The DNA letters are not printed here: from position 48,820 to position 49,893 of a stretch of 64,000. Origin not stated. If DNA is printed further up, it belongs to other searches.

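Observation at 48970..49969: Truncated SerRS-like enzyme fused in an operon with a dedicated carrier protein (aa:CP ligase pair)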

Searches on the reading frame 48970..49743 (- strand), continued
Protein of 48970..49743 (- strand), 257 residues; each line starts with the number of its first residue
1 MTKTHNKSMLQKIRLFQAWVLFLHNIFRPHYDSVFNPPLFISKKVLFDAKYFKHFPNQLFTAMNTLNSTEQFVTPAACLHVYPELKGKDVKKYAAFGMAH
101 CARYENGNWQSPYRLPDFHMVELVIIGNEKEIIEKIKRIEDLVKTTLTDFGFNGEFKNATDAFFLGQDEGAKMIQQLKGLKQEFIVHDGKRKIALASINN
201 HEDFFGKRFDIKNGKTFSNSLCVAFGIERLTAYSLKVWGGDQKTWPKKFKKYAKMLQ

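Call 33: find_encoding_contigs(protein=P0056, flank=10000, max_places=1)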
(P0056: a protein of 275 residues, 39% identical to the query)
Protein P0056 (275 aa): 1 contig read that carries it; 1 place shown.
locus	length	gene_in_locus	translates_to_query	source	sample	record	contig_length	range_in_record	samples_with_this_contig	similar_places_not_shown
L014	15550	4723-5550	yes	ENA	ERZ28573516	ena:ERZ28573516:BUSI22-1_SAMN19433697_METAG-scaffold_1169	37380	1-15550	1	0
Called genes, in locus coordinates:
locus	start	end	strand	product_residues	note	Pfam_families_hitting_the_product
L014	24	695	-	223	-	PF01553:Acyltransferase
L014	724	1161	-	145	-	PF10604:Polyketide_cyc2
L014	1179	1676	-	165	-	-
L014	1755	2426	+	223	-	PF01648:ACPS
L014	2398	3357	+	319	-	PF08541:ACP_syn_III_C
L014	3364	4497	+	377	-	PF01073:3Beta_HSD (weak), PF01370:Epimerase, PF04321:RmlD_sub_bind (weak), PF07993:NAD_binding_4, PF16363:GDP_Man_Dehyd (weak)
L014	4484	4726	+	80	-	-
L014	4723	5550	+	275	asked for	PF00587:tRNA-synt_2b (weak)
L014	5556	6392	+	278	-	PF12147:Methyltransf_20, PF08242:Methyltransf_12 (weak), PF13649:Methyltransf_25, PF08241:Methyltransf_11 (weak)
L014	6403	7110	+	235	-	-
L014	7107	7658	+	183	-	-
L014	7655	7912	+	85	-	PF00550:PP-binding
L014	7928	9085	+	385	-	PF02771:Acyl-CoA_dh_N, PF02770:Acyl-CoA_dh_M, PF00441:Acyl-CoA_dh_1, PF08028:Acyl-CoA_dh_2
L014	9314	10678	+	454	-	-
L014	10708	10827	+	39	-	-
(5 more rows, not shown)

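Call 34: find_encoding_contigs(protein=P0019, flank=10000, max_places=1)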
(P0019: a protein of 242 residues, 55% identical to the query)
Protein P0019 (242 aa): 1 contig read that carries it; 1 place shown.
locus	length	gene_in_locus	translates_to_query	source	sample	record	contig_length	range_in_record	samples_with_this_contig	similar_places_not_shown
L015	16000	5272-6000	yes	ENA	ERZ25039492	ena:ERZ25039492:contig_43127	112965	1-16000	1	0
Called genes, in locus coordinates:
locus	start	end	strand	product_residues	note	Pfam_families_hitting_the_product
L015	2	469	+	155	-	?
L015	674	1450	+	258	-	PF00583:Acetyltransf_1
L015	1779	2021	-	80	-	PF00406:ADK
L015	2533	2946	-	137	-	PF00344:SecY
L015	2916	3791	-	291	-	PF00344:SecY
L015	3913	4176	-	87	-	-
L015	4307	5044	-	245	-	PF00333:Ribosomal_S5, PF03719:Ribosomal_S5_C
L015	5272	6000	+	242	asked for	-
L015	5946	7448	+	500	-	PF12147:Methyltransf_20, PF13489:Methyltransf_23 (weak), PF08242:Methyltransf_12 (weak), PF13649:Methyltransf_25 (weak)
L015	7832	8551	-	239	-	-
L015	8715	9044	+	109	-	-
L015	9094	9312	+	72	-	-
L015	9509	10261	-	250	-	PF13537:GATase_7 (faint)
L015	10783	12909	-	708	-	PF00586:AIRS, PF02769:AIRS_C (weak)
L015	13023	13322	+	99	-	-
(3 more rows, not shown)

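Call 38: fold_search(model_id=the predicted structure, library=pdb)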
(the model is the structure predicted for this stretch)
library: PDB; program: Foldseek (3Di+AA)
matches with E <= 10: 1192; with E <= 0.001: 823
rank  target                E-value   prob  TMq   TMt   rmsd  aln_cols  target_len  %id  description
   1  4h2s_B                2.1e-20  1.00  0.81  0.70   3.3       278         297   23  Crystal structure of Bradyrhizobium japonicum glycine:[carrier protein] ligase complexed with cognate carrier protein  (released 2013-03-06)
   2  3mf1_A                3.0e-20  1.00  0.79  0.70   3.2       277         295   23  Crystal structure of class II aaRS homologue (Bll0957) complexed with an analogue of glycyl adenylate (released 2010-07-28)
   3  4h2w_A                3.8e-20  1.00  0.78  0.69   3.4       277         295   24  Crystal structure of engineered Bradyrhizobium japonicum glycine:[carrier protein] ligase complexed with carrier prote (released 2013-03-06)
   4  3pzc_A                3.8e-20  1.00  0.78  0.69   3.4       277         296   24  Crystal structure of class II aaRS homologue (Bll0957) complexed with Coenzyme A (released 2011-10-19)
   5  4h2w_B                5.2e-20  1.00  0.79  0.70   3.2       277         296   23  Crystal structure of engineered Bradyrhizobium japonicum glycine:[carrier protein] ligase complexed with carrier prote (released 2013-03-06)
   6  3mf2_A                8.4e-20  1.00  0.79  0.69   3.2       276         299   24  Crystal structure of class II aaRS homologue (Bll0957) complexed with AMP (released 2010-07-28)
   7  3mey_A                1.6e-19  1.00  0.81  0.71   3.1       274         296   23  Crystal structure of class II aaRS homologue (Bll0957) complexed with ATP (released 2010-07-28)
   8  3mf1_B                4.1e-18  1.00  0.75  0.70   2.9       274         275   22  Crystal structure of class II aaRS homologue (Bll0957) complexed with an analogue of glycyl adenylate (released 2010-07-28)
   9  3pzc_B                5.6e-18  1.00  0.74  0.70   3.1       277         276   23  Crystal structure of class II aaRS homologue (Bll0957) complexed with Coenzyme A (released 2011-10-19)
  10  3mey_B                1.1e-17  1.00  0.73  0.69   3.4       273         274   22  Crystal structure of class II aaRS homologue (Bll0957) complexed with ATP (released 2010-07-28)
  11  2cj9_B                6.8e-16  1.00  0.79  0.43   3.3       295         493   18  Crystal structure of Methanosarcina barkeri seryl-tRNA synthetase complexed with an analog of seryladenylate (released 2006-06-26)
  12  2cim_A                2.8e-15  1.00  0.78  0.43   3.7       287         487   16  Crystal structure of Methanosarcina barkeri seryl-tRNA synthetase (released 2006-06-26)
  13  2cim_B                3.1e-15  1.00  0.78  0.43   3.7       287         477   17  Crystal structure of Methanosarcina barkeri seryl-tRNA synthetase (released 2006-06-26)
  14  2cj9_A                3.1e-15  1.00  0.78  0.44   4.1       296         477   16  Crystal structure of Methanosarcina barkeri seryl-tRNA synthetase complexed with an analog of seryladenylate (released 2006-06-26)
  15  2cja_B                9.9e-15  1.00  0.79  0.42   3.7       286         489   16  Crystal structure of Methanosarcina barkeri seryl-tRNA synthetase complexed with ATP (released 2006-06-26)
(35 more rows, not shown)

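Call 47: search_protein_representatives(alignment_id=A1)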
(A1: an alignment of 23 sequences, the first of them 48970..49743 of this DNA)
Query: 23 sequences, 271 profile positions. Proteins with E-value up to 0.001 (for the whole library): 1869; up to 1e-10: 1398; up to 1e-30: 426. The best 150 are listed.
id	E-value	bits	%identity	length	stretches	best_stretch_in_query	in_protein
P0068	5.7e-106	370.3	-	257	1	16-270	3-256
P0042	8.5e-101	353.3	-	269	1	3-265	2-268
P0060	6.0e-99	347.3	-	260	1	2-253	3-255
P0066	1.5e-95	336.1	-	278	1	5-258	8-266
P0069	6.0e-93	327.6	-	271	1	5-265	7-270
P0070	6.9e-93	327.4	-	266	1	4-262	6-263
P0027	9.3e-92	323.7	-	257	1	27-269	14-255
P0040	1.8e-91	322.7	-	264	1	2-265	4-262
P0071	2.2e-91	322.5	-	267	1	4-265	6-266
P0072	8.1e-89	314.1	-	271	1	5-265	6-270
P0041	1.6e-88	313.1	-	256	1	22-265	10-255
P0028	3.3e-88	312.0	-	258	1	22-269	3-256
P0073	5.1e-88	311.4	-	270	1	6-266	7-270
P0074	2.2e-87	309.4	-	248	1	22-265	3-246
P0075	4.2e-85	301.9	-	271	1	5-265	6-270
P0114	6.7e-48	179.9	-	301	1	36-266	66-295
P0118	1.0e-46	176.0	-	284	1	17-266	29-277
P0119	6.3e-46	173.4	-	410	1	11-266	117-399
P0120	9.2e-46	172.9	-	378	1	15-268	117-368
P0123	1.2e-44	169.3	-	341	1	6-266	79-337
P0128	6.7e-44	166.8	-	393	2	76-266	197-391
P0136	1.1e-42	162.8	-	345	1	44-250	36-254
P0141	2.4e-42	161.7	-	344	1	49-245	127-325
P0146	1.9e-41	158.7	-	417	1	81-265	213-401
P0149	2.8e-41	158.2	-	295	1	10-265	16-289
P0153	7.5e-41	156.8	-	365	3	81-266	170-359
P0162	3.5e-40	154.6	-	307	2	81-266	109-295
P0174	3.0e-39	151.5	-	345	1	28-246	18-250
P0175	4.4e-39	151.0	-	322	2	83-262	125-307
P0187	9.5e-39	149.9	-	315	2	81-266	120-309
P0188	1.0e-38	149.8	-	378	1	36-250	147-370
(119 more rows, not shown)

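Call 52: search_protein_families(library=ncbifam, proteins=[P0114, P0118, P0119, P0123, P0128, P0136, P0149, P0162, P0175, P0187], max_evalue=0.00001)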
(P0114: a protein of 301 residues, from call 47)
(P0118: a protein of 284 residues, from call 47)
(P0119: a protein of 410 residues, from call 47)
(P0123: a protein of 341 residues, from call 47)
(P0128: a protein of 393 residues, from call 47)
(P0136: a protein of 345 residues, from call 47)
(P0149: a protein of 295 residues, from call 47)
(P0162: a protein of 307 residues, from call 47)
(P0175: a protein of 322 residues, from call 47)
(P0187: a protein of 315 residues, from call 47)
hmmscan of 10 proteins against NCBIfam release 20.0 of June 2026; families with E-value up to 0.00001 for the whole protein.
P0114 (301 aa): 5 families
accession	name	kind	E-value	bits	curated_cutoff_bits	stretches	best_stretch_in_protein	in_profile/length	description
NF005479.0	PRK07080.1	equivalog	9.1e-43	146.4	357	1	111-298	130-316/318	amino acid--[acyl-carrier-protein] ligase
NF002120.0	PRK00960.1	equivalog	2.7e-29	102.1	611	1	109-296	310-504/518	serine--tRNA ligase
TIGR00415.1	serS_MJ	equivalog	2.1e-24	85.8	489.55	1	110-296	309-501/518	serine--tRNA ligase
TIGR02367.1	PylS_Cterm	equivalog_domain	1.1e-06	28.2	178.15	1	77-186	45-155/242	pyrrolysine--tRNA(Pyl) ligase large subunit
TIGR00418.1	thrS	equivalog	9.4e-06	24.8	383.65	0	69-191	213-342/565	threonine--tRNA ligase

P0118 (284 aa): 1 family
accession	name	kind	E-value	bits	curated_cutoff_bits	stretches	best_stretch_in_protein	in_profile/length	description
NF005479.0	PRK07080.1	equivalog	3.6e-16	59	357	1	97-277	129-313/318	amino acid--[acyl-carrier-protein] ligase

P0119 (410 aa): 3 families
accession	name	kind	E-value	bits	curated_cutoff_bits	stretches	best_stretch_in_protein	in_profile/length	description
NF005479.0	PRK07080.1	equivalog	7.6e-61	205.8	357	1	138-402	53-316/318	amino acid--[acyl-carrier-protein] ligase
NF002120.0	PRK00960.1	equivalog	3.3e-32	111.7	611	1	124-401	215-505/518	serine--tRNA ligase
TIGR00415.1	serS_MJ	equivalog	4.9e-25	87.9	489.55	1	126-399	215-500/518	serine--tRNA ligase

P0123 (341 aa): 3 families
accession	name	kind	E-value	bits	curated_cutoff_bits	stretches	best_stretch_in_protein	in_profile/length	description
NF005479.0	PRK07080.1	equivalog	5.9e-27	94.4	357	1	157-328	126-302/318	amino acid--[acyl-carrier-protein] ligase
NF002120.0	PRK00960.1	equivalog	6.9e-13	48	611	1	160-328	311-492/518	serine--tRNA ligase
TIGR00415.1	serS_MJ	equivalog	1.7e-10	39.9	489.55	1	160-328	309-489/518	serine--tRNA ligase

P0128 (393 aa): 3 families
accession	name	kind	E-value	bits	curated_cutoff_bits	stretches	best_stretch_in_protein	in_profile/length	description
NF005479.0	PRK07080.1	equivalog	1.2e-47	162.4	357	1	126-389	52-311/318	amino acid--[acyl-carrier-protein] ligase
NF002120.0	PRK00960.1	equivalog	5e-35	121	611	1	29-391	119-503/518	serine--tRNA ligase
TIGR00415.1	serS_MJ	equivalog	4.5e-30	104.6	489.55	1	101-391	200-500/518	serine--tRNA ligase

P0136 (345 aa): 5 families
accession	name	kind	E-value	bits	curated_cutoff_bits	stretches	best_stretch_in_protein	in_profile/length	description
NF005479.0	PRK07080.1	equivalog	3.3e-31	108.4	357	1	23-249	52-292/318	amino acid--[acyl-carrier-protein] ligase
NF002120.0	PRK00960.1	equivalog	1.7e-12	46.7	611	1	91-252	311-485/518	serine--tRNA ligase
TIGR00415.1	serS_MJ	equivalog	1.6e-09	36.7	489.55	1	89-251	307-481/518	serine--tRNA ligase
TIGR00517.1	acyl_carrier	equivalog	2.2e-06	27.5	70.45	1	291-339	29-77/77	acyl carrier protein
NF002148.0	PRK00982.1-2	subfamily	7.7e-06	25.7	71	0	292-339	31-78/79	acyl carrier protein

P0149 (295 aa): 3 families
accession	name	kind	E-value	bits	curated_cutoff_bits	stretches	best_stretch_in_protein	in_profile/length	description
NF005479.0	PRK07080.1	equivalog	2.4e-44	151.6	357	1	36-287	51-310/318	amino acid--[acyl-carrier-protein] ligase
NF002120.0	PRK00960.1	equivalog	6.4e-19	67.9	611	1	24-288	215-501/518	serine--tRNA ligase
TIGR00415.1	serS_MJ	equivalog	1.6e-13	50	489.55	1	44-286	234-496/518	serine--tRNA ligase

P0162 (307 aa): 3 families
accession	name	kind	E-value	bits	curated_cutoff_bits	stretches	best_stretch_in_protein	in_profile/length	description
NF005479.0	PRK07080.1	equivalog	2.1e-41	141.9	357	1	33-298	52-316/318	amino acid--[acyl-carrier-protein] ligase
NF002120.0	PRK00960.1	equivalog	8.7e-16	57.5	611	1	55-293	251-501/518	serine--tRNA ligase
TIGR00415.1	serS_MJ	equivalog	5.1e-10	38.4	489.55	1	52-291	246-496/518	serine--tRNA ligase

P0175 (322 aa): 3 families
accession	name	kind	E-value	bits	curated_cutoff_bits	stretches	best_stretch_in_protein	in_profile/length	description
NF005479.0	PRK07080.1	equivalog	1.2e-44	152.5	357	1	17-307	22-309/318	amino acid--[acyl-carrier-protein] ligase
NF002120.0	PRK00960.1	equivalog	9.5e-39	133.3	611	1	7-308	188-500/518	serine--tRNA ligase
TIGR00415.1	serS_MJ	equivalog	2e-31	109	489.55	1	46-309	226-498/518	serine--tRNA ligase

P0187 (315 aa): 3 families
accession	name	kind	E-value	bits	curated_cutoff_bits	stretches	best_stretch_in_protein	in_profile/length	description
NF005479.0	PRK07080.1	equivalog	4.2e-49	167.2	357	1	54-304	60-308/318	amino acid--[acyl-carrier-protein] ligase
NF002120.0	PRK00960.1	equivalog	2.3e-24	85.9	611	1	58-310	241-504/518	serine--tRNA ligase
TIGR00415.1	serS_MJ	equivalog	8e-20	70.7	489.55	1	54-309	235-500/518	serine--tRNA ligase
